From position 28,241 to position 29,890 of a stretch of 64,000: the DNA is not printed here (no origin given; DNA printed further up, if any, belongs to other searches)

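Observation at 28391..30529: IPCT/DIPPS-like two-gene module: cytidylyltransferase plus fused NTP-transferase-like/CDP-alcohol phosphatidyltransferase membrane enzyme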

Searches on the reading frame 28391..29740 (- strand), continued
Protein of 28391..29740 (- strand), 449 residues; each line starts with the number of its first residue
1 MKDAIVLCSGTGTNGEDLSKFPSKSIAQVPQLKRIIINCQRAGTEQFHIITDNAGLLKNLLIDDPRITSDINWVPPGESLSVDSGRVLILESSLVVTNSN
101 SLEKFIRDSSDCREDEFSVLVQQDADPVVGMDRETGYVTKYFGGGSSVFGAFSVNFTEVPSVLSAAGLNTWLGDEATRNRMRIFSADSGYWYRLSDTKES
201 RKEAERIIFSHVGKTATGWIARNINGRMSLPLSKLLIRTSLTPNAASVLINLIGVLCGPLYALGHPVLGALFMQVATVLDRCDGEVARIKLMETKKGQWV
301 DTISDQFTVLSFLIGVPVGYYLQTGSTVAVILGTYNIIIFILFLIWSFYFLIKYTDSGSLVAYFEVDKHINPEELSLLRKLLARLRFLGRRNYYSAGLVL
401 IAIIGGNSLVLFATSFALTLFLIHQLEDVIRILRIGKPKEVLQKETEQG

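Call 47: search_protein_families(library=ncbifam, proteins=[P0133, P0134, P0139, P0147, P0151, P0127, P0129, P0138, P0140, P0124], max_evalue=0.00001)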
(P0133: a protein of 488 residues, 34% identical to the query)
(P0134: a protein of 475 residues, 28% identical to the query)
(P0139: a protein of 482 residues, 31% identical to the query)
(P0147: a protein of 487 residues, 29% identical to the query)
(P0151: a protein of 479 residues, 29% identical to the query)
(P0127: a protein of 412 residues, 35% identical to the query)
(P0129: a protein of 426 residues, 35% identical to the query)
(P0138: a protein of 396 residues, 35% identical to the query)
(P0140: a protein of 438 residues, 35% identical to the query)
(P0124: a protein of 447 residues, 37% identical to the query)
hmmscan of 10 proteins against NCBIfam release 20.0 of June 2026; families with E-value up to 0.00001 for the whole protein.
P0133 (488 aa): 17 families
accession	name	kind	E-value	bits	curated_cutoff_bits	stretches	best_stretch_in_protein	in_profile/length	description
NF041135.1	IPPtranDIPPsyn_Thcocales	equivalog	8.5e-72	242.4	580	1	4-374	2-349/419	bifunctional L-myo-inositol-1-phosphate cytidylyltransferase/CDP-L-myo-inositol myo-inositolphosphotransferase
TIGR03992.1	Arch_glmU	subfamily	2.4e-23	82.7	292.1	1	4-254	2-244/393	bifunctional sugar-1-phosphate nucleotidylyltransferase/acetyltransferase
NF041313.1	UDPGP_AglF_Halo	equivalog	5.5e-18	65.3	400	1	4-235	2-232/234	UTP--glucose-1-phosphate uridylyltransferase AglF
NF045761.1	NAMPUrTaseMurU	equivalog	7.6e-13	48.8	250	1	4-120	2-117/226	N-acetylmuramate alpha-1-phosphate uridylyltransferase MurU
NF040950.1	archin_ph_syn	equivalog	3.5e-11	43.3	180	1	255-361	9-115/191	archaetidylinositol phosphate synthase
NF041173.1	Sug_nt_acttase_Thmprot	equivalog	3.9e-11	42.5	600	1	4-253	2-243/405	bifunctional sugar-1-phosphate nucleotidylyltransferase/acetyltransferase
TIGR01208.1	rmlA_long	equivalog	2e-09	36.8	320.25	1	5-282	2-280/353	glucose-1-phosphate thymidylyltransferase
NF045665.1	NTPtran_DVU1551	equivalog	4.5e-09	35.8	315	1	4-87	2-74/359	DVU_1551 family NTP transferase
TIGR01173.1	glmU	equivalog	1.5e-08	33.9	366.85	1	4-124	2-116/452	bifunctional UDP-N-acetylglucosamine diphosphorylase/glucosamine-1-phosphate N-acetyltransferase GlmU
NF049965.1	GlMnHpPGnyltfHddC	equivalog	6.4e-08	32.5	300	1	4-121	2-115/221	D-glycero-D-manno-heptose 1-phosphate guanosyltransferase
NF010934.1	PRK14354.1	equivalog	1.6e-07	30.2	450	1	5-73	2-67/447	bifunctional UDP-N-acetylglucosamine diphosphorylase/glucosamine-1-phosphate N-acetyltransferase GlmU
NF010940.0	PRK14360.1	equivalog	2e-07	29.9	602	1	6-72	5-68/452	bifunctional UDP-N-acetylglucosamine diphosphorylase/glucosamine-1-phosphate N-acetyltransferase GlmU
NF053639.1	Mfer334_fam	equivalog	2.3e-07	30.9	260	1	5-110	2-110/209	pseudomurein biosynthesis protein PmurB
NF010933.0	PRK14353.1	equivalog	1.2e-06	27.5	505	1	4-70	7-70/453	bifunctional UDP-N-acetylglucosamine diphosphorylase/glucosamine-1-phosphate N-acetyltransferase GlmU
TIGR02623.1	G1P_cyt_trans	equivalog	1.5e-06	27.8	300.25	1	4-65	2-63/255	glucose-1-phosphate cytidylyltransferase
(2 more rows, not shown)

P0134 (475 aa): 23 families
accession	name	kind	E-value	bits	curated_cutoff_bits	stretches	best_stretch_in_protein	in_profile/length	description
NF041135.1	IPPtranDIPPsyn_Thcocales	equivalog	1.1e-82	278.3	580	1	5-442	2-415/419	bifunctional L-myo-inositol-1-phosphate cytidylyltransferase/CDP-L-myo-inositol myo-inositolphosphotransferase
TIGR03992.1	Arch_glmU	subfamily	7e-31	107.5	292.1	1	5-250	2-242/393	bifunctional sugar-1-phosphate nucleotidylyltransferase/acetyltransferase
NF041313.1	UDPGP_AglF_Halo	equivalog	4.7e-25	88.4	400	1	5-233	2-232/234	UTP--glucose-1-phosphate uridylyltransferase AglF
TIGR01208.1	rmlA_long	equivalog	1.8e-18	66.6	320.25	1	5-245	1-244/353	glucose-1-phosphate thymidylyltransferase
NF041173.1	Sug_nt_acttase_Thmprot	equivalog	3.9e-17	62.3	600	1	5-248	2-240/405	bifunctional sugar-1-phosphate nucleotidylyltransferase/acetyltransferase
NF045761.1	NAMPUrTaseMurU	equivalog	2.7e-15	56.9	250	1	5-232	2-224/226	N-acetylmuramate alpha-1-phosphate uridylyltransferase MurU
NF049965.1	GlMnHpPGnyltfHddC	equivalog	7.8e-14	51.8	300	1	5-186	2-176/221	D-glycero-D-manno-heptose 1-phosphate guanosyltransferase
TIGR02623.1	G1P_cyt_trans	equivalog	6.3e-13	48.8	300.25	1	5-72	2-69/255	glucose-1-phosphate cytidylyltransferase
TIGR01173.1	glmU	equivalog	7.9e-13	48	366.85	1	5-136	2-129/452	bifunctional UDP-N-acetylglucosamine diphosphorylase/glucosamine-1-phosphate N-acetyltransferase GlmU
NF040950.1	archin_ph_syn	equivalog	3.6e-12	46.6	180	1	258-366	14-123/191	archaetidylinositol phosphate synthase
TIGR01099.1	galU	equivalog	8.1e-11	42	326.8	0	4-65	2-63/261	UTP--glucose-1-phosphate uridylyltransferase GalU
NF010933.0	PRK14353.1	equivalog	1.2e-10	40.6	505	1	4-122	6-122/453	bifunctional UDP-N-acetylglucosamine diphosphorylase/glucosamine-1-phosphate N-acetyltransferase GlmU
NF045665.1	NTPtran_DVU1551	equivalog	6.7e-10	38.5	315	1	5-102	2-90/359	DVU_1551 family NTP transferase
NF010934.1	PRK14354.1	equivalog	2.2e-09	36.3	450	1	6-70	2-63/447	bifunctional UDP-N-acetylglucosamine diphosphorylase/glucosamine-1-phosphate N-acetyltransferase GlmU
NF010940.0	PRK14360.1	equivalog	7.5e-09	34.6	602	1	8-82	6-74/452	bifunctional UDP-N-acetylglucosamine diphosphorylase/glucosamine-1-phosphate N-acetyltransferase GlmU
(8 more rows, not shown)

P0139 (482 aa): 19 families
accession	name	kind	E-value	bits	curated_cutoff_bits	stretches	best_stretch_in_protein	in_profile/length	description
NF041135.1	IPPtranDIPPsyn_Thcocales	equivalog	3.9e-78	263.3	580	1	5-360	2-333/419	bifunctional L-myo-inositol-1-phosphate cytidylyltransferase/CDP-L-myo-inositol myo-inositolphosphotransferase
TIGR03992.1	Arch_glmU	subfamily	1.8e-23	83.1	292.1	1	5-254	2-241/393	bifunctional sugar-1-phosphate nucleotidylyltransferase/acetyltransferase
NF041313.1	UDPGP_AglF_Halo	equivalog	3.2e-19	69.3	400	1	6-240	3-234/234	UTP--glucose-1-phosphate uridylyltransferase AglF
NF040950.1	archin_ph_syn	equivalog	3.2e-15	56.5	180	1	258-377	9-122/191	archaetidylinositol phosphate synthase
NF045883.1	PIPSynth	equivalog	4.4e-13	49.4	170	1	253-377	3-126/197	phosphatidylinositol phosphate synthase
NF045761.1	NAMPUrTaseMurU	equivalog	7.8e-13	48.8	250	1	5-237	2-224/226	N-acetylmuramate alpha-1-phosphate uridylyltransferase MurU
NF041173.1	Sug_nt_acttase_Thmprot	equivalog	1.6e-12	47.1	600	1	5-254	2-241/405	bifunctional sugar-1-phosphate nucleotidylyltransferase/acetyltransferase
TIGR01208.1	rmlA_long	equivalog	2.4e-12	46.4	320.25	1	5-263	1-258/353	glucose-1-phosphate thymidylyltransferase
TIGR01173.1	glmU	equivalog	6.2e-11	41.8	366.85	1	5-188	2-179/452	bifunctional UDP-N-acetylglucosamine diphosphorylase/glucosamine-1-phosphate N-acetyltransferase GlmU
NF010933.0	PRK14353.1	equivalog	1.2e-08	34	505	1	5-125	7-122/453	bifunctional UDP-N-acetylglucosamine diphosphorylase/glucosamine-1-phosphate N-acetyltransferase GlmU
NF052561.1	PIPSynBT1523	equivalog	2.8e-08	33.8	350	1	260-422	12-182/232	hypothetical protein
NF010935.0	PRK14355.1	equivalog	5.7e-08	31.8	718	1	4-169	4-162/459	bifunctional UDP-N-acetylglucosamine diphosphorylase/glucosamine-1-phosphate N-acetyltransferase GlmU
NF010932.0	PRK14352.1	equivalog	1.5e-07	30.4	611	1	4-143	7-142/488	bifunctional UDP-N-acetylglucosamine diphosphorylase/glucosamine-1-phosphate N-acetyltransferase GlmU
NF006986.0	PRK09451.1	equivalog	3.1e-07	29.6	725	1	4-112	6-105/456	bifunctional UDP-N-acetylglucosamine diphosphorylase/glucosamine-1-phosphate N-acetyltransferase GlmU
TIGR03310.1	matur_MocA_YgfJ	equivalog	3.5e-07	30.4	186.45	1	6-113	2-100/188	molybdenum cofactor cytidylyltransferase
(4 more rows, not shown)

P0147 (487 aa): 11 families
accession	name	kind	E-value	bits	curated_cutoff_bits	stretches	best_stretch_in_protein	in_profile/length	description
NF041135.1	IPPtranDIPPsyn_Thcocales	equivalog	6.8e-70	236.2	580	1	4-440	2-393/419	bifunctional L-myo-inositol-1-phosphate cytidylyltransferase/CDP-L-myo-inositol myo-inositolphosphotransferase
TIGR03992.1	Arch_glmU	subfamily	6.6e-18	64.8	292.1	1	4-254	2-242/393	bifunctional sugar-1-phosphate nucleotidylyltransferase/acetyltransferase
NF041313.1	UDPGP_AglF_Halo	equivalog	9.8e-16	57.9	400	1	4-238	2-233/234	UTP--glucose-1-phosphate uridylyltransferase AglF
TIGR01208.1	rmlA_long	equivalog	2.1e-14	53.2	320.25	1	5-252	2-247/353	glucose-1-phosphate thymidylyltransferase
NF040950.1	archin_ph_syn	equivalog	8.4e-14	51.9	180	1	265-359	17-108/191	archaetidylinositol phosphate synthase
NF045761.1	NAMPUrTaseMurU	equivalog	6.3e-10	39.3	250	1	4-234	2-222/226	N-acetylmuramate alpha-1-phosphate uridylyltransferase MurU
NF045665.1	NTPtran_DVU1551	equivalog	2.7e-09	36.5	315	1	4-105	2-89/359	DVU_1551 family NTP transferase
TIGR01173.1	glmU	equivalog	4e-08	32.5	366.85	1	4-194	2-185/452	bifunctional UDP-N-acetylglucosamine diphosphorylase/glucosamine-1-phosphate N-acetyltransferase GlmU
NF053639.1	Mfer334_fam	equivalog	6.3e-07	29.4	260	1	5-111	2-107/209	pseudomurein biosynthesis protein PmurB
NF010939.0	PRK14359.1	equivalog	1.8e-06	26.8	592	1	4-246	4-240/430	bifunctional UDP-N-acetylglucosamine diphosphorylase/glucosamine-1-phosphate N-acetyltransferase GlmU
NF045495.1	AdoCbiPCobY_Meth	equivalog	6.3e-06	25.8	250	0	4-184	2-163/195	adenosylcobinamide-phosphate guanylyltransferase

P0151 (479 aa): 24 families
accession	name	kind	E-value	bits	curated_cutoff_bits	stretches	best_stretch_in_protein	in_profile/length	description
NF041135.1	IPPtranDIPPsyn_Thcocales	equivalog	7.2e-79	265.7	580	1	5-355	1-331/419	bifunctional L-myo-inositol-1-phosphate cytidylyltransferase/CDP-L-myo-inositol myo-inositolphosphotransferase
TIGR03992.1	Arch_glmU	subfamily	4.6e-27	94.9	292.1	1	6-251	2-241/393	bifunctional sugar-1-phosphate nucleotidylyltransferase/acetyltransferase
NF041313.1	UDPGP_AglF_Halo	equivalog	6.2e-18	65.1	400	1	6-237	2-234/234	UTP--glucose-1-phosphate uridylyltransferase AglF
NF040950.1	archin_ph_syn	equivalog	3.2e-16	59.8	180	1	253-352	7-104/191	archaetidylinositol phosphate synthase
TIGR01208.1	rmlA_long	equivalog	1.2e-14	54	320.25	1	6-247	1-244/353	glucose-1-phosphate thymidylyltransferase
NF045761.1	NAMPUrTaseMurU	equivalog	3.2e-13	50.1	250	1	6-234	2-224/226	N-acetylmuramate alpha-1-phosphate uridylyltransferase MurU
NF041173.1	Sug_nt_acttase_Thmprot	equivalog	1.5e-12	47.2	600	1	6-251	2-241/405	bifunctional sugar-1-phosphate nucleotidylyltransferase/acetyltransferase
NF045883.1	PIPSynth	equivalog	3.5e-11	43.2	170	1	250-385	3-132/197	phosphatidylinositol phosphate synthase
NF049965.1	GlMnHpPGnyltfHddC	equivalog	4.2e-11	42.9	300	1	6-226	2-210/221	D-glycero-D-manno-heptose 1-phosphate guanosyltransferase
TIGR01173.1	glmU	equivalog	8.3e-11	41.4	366.85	1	6-218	2-216/452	bifunctional UDP-N-acetylglucosamine diphosphorylase/glucosamine-1-phosphate N-acetyltransferase GlmU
NF045665.1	NTPtran_DVU1551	equivalog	7.2e-10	38.4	315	1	6-94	2-80/359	DVU_1551 family NTP transferase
NF010940.0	PRK14360.1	equivalog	1.1e-08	34.1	602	1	9-75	6-69/452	bifunctional UDP-N-acetylglucosamine diphosphorylase/glucosamine-1-phosphate N-acetyltransferase GlmU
NF010934.1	PRK14354.1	equivalog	1.2e-08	34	450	1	7-237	2-236/447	bifunctional UDP-N-acetylglucosamine diphosphorylase/glucosamine-1-phosphate N-acetyltransferase GlmU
TIGR02623.1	G1P_cyt_trans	equivalog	1.4e-08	34.6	300.25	1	6-66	2-62/255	glucose-1-phosphate cytidylyltransferase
NF010933.0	PRK14353.1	equivalog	3.5e-08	32.5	505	1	6-124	7-122/453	bifunctional UDP-N-acetylglucosamine diphosphorylase/glucosamine-1-phosphate N-acetyltransferase GlmU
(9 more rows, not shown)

P0127 (412 aa): 4 families
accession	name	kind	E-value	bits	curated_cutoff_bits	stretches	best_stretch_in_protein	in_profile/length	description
NF041135.1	IPPtranDIPPsyn_Thcocales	equivalog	2.1e-24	86.3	580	1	169-287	213-329/419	bifunctional L-myo-inositol-1-phosphate cytidylyltransferase/CDP-L-myo-inositol myo-inositolphosphotransferase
NF040950.1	archin_ph_syn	equivalog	1.1e-16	61.2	180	1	192-285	9-103/191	archaetidylinositol phosphate synthase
NF045883.1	PIPSynth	equivalog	1.7e-12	47.5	170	1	188-285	4-102/197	phosphatidylinositol phosphate synthase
NF052561.1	PIPSynBT1523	equivalog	5e-09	36.2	350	1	192-293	10-121/232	hypothetical protein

P0129 (426 aa): 4 families
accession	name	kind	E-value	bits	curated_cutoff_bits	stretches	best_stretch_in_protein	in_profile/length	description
NF041135.1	IPPtranDIPPsyn_Thcocales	equivalog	1.5e-28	99.9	580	1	175-406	207-412/419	bifunctional L-myo-inositol-1-phosphate cytidylyltransferase/CDP-L-myo-inositol myo-inositolphosphotransferase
NF040950.1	archin_ph_syn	equivalog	2.2e-12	47.2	180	1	207-316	13-120/191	archaetidylinositol phosphate synthase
NF045883.1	PIPSynth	equivalog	3.6e-08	33.3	170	1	200-307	5-110/197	phosphatidylinositol phosphate synthase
NF052561.1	PIPSynBT1523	equivalog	1.5e-06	28.1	350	1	204-297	11-111/232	hypothetical protein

P0138 (396 aa): 4 families
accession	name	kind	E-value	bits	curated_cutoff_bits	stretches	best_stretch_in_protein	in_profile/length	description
NF041135.1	IPPtranDIPPsyn_Thcocales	equivalog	1.7e-23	83.3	580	1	138-269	206-331/419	bifunctional L-myo-inositol-1-phosphate cytidylyltransferase/CDP-L-myo-inositol myo-inositolphosphotransferase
NF040950.1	archin_ph_syn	equivalog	7.6e-15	55.3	180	1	168-265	10-105/191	archaetidylinositol phosphate synthase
NF045883.1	PIPSynth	equivalog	7.8e-14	51.8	170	1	164-358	5-184/197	phosphatidylinositol phosphate synthase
NF052561.1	PIPSynBT1523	equivalog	9.9e-06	25.4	350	0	168-307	11-145/232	hypothetical protein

P0140 (438 aa): 5 families
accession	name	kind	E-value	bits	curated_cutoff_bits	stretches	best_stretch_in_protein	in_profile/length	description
NF041135.1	IPPtranDIPPsyn_Thcocales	equivalog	7.1e-27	94.4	580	1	178-349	197-362/419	bifunctional L-myo-inositol-1-phosphate cytidylyltransferase/CDP-L-myo-inositol myo-inositolphosphotransferase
NF040950.1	archin_ph_syn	equivalog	9.6e-13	48.4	180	1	214-316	8-107/191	archaetidylinositol phosphate synthase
NF045883.1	PIPSynth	equivalog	8.6e-08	32.1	170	1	217-319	9-110/197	phosphatidylinositol phosphate synthase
TIGR03992.1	Arch_glmU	subfamily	1.5e-06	27.4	292.1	1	22-124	17-121/393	bifunctional sugar-1-phosphate nucleotidylyltransferase/acetyltransferase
TIGR00473.1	pssA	equivalog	9e-06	25.9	107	0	234-304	4-65/153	CDP-diacylglycerol--serine O-phosphatidyltransferase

P0124 (447 aa): 3 families
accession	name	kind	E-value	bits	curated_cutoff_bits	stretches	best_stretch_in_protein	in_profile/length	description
NF041135.1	IPPtranDIPPsyn_Thcocales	equivalog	6.2e-33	114.4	580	1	146-330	157-338/419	bifunctional L-myo-inositol-1-phosphate cytidylyltransferase/CDP-L-myo-inositol myo-inositolphosphotransferase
NF040950.1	archin_ph_syn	equivalog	5.7e-15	55.7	180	1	223-329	8-115/191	archaetidylinositol phosphate synthase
NF045883.1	PIPSynth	equivalog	4.4e-08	33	170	1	218-341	2-124/197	phosphatidylinositol phosphate synthase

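Call 59: find_encoding_contigs(protein=P0342, flank=8000, max_places=1)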
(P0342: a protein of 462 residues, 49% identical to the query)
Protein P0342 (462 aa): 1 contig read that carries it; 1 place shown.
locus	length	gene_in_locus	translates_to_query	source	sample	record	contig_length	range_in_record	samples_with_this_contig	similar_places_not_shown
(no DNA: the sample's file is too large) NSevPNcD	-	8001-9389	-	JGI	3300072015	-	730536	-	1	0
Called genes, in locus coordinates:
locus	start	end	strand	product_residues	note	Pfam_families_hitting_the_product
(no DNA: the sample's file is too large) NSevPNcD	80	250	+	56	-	PF00471:Ribosomal_L33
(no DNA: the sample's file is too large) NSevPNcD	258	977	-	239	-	-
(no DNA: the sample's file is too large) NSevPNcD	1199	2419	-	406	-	-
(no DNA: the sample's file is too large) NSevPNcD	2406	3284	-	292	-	PF11383:DUF3187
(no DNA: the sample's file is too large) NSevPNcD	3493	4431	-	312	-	PF00890:FAD_binding_2 (faint), PF01266:DAO (faint), PF03486:HI0933_like (faint), PF07992:Pyr_redox_2, PF13738:Pyr_redox_3, PF00070:Pyr_redox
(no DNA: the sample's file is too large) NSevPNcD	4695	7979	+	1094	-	PF07676:PD40 (faint), PF26550:Tricorn_2nd, PF26549:Tricorn_N (weak)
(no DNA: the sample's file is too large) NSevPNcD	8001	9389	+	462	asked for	PF00483:NTP_transferase, PF12804:NTP_transf_3, PF01066:CDP-OH_P_transf (weak)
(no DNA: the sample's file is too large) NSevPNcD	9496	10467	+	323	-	PF00248:Aldo_ket_red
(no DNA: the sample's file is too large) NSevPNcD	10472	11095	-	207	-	PF02632:BioY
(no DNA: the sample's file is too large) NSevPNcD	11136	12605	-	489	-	PF16933:PelG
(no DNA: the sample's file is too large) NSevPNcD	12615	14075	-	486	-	PF11997:DUF3492, PF00534:Glycos_transf_1, PF13692:Glyco_trans_1_4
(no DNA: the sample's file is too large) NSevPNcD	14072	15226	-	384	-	PF13646:HEAT_2 (faint)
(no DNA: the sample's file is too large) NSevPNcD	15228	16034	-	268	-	PF02985:HEAT (faint), PF12717:Cnd1 (faint), PF13646:HEAT_2 (weak)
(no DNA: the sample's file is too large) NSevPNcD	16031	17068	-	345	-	PF13646:HEAT_2 (weak)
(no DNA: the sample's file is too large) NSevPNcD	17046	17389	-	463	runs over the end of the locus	PF01590:GAF (weak)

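Call 60: find_encoding_contigs(protein=P0151, flank=8000, max_places=1)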
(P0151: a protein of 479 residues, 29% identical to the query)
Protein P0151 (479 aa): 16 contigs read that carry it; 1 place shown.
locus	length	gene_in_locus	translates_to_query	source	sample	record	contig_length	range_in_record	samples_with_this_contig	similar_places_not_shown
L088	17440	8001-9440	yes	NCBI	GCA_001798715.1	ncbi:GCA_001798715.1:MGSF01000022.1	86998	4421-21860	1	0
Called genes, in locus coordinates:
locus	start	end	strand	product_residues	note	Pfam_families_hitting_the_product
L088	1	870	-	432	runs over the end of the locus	PF08886:GshA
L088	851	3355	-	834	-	PF03710:GlnE, PF08335:GlnD_UR_UTase, PF03710:GlnE, PF08335:GlnD_UR_UTase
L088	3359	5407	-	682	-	PF00580:UvrD-helicase, PF01443:Viral_helicase1 (faint), PF13245:AAA_19, PF13604:AAA_30 (faint), PF13361:UvrD_C, PF13538:UvrD_C_2 (faint)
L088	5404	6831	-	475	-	PF12705:PDDEXK_1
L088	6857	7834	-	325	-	PF03706:LPG_synthase_TM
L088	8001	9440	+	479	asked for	PF00483:NTP_transferase (faint), PF12804:NTP_transf_3, PF01066:CDP-OH_P_transf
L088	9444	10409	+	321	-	PF04055:Radical_SAM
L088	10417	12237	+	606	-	PF00009:GTP_EFTU, PF01926:MMR_HSR1 (faint), PF22042:EF-G_D2, PF03144:GTP_EFTU_D2, PF00679:EFG_C, PF21018:BipA_C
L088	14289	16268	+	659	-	PF00512:HisKA, PF02518:HATPase_c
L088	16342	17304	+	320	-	PF11356:T2SSC (weak), PF17820:PDZ_6 (faint)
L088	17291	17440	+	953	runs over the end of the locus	PF21305:type_II_gspD_N0, PF03958:Secretin_N, PF00263:Secretin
